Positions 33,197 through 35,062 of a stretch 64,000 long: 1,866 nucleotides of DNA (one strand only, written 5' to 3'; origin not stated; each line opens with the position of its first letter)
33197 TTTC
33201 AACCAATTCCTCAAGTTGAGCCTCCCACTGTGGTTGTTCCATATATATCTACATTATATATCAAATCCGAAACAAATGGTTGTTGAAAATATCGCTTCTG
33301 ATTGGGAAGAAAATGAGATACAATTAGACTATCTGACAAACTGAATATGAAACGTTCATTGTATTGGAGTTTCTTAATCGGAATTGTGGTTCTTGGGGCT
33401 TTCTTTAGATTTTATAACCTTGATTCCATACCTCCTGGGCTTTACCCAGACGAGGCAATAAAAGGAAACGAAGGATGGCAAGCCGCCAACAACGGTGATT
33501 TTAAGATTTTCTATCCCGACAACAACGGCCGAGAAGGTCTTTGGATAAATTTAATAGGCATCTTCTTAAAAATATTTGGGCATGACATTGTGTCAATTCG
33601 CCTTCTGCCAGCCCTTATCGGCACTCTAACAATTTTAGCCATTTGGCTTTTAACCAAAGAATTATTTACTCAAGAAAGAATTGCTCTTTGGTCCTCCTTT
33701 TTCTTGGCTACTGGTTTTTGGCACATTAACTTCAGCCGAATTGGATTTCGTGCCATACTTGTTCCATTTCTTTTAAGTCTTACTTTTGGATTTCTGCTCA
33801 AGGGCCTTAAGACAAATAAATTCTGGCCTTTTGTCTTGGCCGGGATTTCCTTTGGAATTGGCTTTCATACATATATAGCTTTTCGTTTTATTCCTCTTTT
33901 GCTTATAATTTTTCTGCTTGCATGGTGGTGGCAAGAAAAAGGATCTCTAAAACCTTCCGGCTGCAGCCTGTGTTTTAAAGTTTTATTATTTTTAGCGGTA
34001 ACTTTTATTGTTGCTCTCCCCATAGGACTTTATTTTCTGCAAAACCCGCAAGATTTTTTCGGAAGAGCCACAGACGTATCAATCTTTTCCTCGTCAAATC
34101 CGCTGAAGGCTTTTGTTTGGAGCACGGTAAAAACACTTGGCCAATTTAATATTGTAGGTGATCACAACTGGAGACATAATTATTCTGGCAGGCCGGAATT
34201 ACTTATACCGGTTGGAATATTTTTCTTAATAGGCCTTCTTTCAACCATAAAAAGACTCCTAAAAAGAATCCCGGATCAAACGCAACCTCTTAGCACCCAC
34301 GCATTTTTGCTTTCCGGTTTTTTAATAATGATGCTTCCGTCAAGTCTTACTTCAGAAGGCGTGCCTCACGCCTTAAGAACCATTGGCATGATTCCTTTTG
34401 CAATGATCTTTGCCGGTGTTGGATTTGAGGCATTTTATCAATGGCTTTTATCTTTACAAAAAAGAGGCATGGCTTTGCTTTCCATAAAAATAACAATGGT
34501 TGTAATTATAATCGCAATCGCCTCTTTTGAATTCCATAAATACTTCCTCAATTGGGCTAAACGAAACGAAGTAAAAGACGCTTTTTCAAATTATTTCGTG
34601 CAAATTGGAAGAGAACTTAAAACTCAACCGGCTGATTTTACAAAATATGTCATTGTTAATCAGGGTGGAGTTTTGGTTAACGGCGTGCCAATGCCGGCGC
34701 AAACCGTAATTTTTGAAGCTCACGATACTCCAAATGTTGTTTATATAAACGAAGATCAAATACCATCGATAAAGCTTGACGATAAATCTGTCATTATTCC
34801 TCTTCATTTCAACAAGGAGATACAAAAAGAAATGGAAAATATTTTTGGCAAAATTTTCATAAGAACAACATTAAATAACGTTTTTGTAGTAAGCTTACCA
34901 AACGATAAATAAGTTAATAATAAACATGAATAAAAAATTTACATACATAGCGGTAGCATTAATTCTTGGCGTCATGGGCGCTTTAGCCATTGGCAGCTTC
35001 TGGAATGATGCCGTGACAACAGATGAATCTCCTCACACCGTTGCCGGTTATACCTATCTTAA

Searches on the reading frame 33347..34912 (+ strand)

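Call 9: search_protein_families(library=pfam, proteins=[window:33347-34912:+], max_evalue=0.001)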
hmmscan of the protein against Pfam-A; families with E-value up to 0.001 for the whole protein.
window:33347-34912:+ (521 aa): 2 families
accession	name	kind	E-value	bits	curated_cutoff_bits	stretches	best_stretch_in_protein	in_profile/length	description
PF13231.12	PMT_2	-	1.5e-11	45.2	26.1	1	69-215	9-152/160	Dolichyl-phosphate-mannose-protein mannosyltransferase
PF02366.24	PMT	-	2.4e-07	31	22.7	1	68-233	69-237/245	Dolichyl-phosphate-mannose-protein mannosyltransferase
